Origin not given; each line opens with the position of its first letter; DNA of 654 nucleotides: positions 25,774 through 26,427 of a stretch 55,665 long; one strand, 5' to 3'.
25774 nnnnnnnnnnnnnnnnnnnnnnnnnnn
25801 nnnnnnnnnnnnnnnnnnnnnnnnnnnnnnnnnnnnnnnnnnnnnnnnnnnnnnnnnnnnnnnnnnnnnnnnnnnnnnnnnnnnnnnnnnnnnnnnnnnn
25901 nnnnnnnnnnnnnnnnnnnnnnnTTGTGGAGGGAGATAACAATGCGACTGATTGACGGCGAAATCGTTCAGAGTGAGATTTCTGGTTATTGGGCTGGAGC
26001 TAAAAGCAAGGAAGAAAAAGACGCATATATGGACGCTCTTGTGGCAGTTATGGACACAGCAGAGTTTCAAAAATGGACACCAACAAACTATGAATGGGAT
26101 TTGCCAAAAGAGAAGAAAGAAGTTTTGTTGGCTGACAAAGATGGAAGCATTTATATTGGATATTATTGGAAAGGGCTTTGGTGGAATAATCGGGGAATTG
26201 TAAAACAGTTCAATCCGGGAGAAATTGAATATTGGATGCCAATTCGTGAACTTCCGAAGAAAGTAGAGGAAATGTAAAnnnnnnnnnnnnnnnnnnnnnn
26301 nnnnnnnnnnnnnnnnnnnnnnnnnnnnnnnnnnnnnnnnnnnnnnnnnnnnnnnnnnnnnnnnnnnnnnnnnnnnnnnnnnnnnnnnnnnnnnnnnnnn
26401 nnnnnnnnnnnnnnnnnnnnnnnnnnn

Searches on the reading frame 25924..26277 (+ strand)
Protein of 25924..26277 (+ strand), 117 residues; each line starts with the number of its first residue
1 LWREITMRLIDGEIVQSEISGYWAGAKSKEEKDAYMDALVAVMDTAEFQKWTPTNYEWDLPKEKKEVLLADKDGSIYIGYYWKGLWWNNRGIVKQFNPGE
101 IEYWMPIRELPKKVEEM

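Call 13: search_protein_families(library=phrogs, proteins=[window:25924-26277:+], max_evalue=0.01)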
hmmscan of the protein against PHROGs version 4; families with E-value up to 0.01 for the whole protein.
window:25924-26277:+ (117 aa): 1 family
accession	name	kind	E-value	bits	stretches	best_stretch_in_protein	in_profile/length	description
phrog_924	-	unknown function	9e-05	23.2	1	39-115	80-154/267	-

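Call 14: search_protein_families(library=pfam, proteins=[window:25924-26277:+], max_evalue=0.01)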
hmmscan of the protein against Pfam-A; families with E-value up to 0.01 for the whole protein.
window:25924-26277:+ (117 aa): 1 family
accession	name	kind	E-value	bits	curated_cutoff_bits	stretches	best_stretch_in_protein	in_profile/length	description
PF19748.4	DUF6235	-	0.0072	16.6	25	0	18-51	12-45/96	Family of unknown function (DUF6235)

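Call 70: search_protein_families(library=phrogs, proteins=[window:25942-26277:+], max_evalue=0.01)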
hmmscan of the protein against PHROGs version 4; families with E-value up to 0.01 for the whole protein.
window:25942-26277:+ (111 aa): 1 family
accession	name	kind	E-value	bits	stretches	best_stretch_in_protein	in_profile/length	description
phrog_924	-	unknown function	7.2e-05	23.5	1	34-109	81-154/267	-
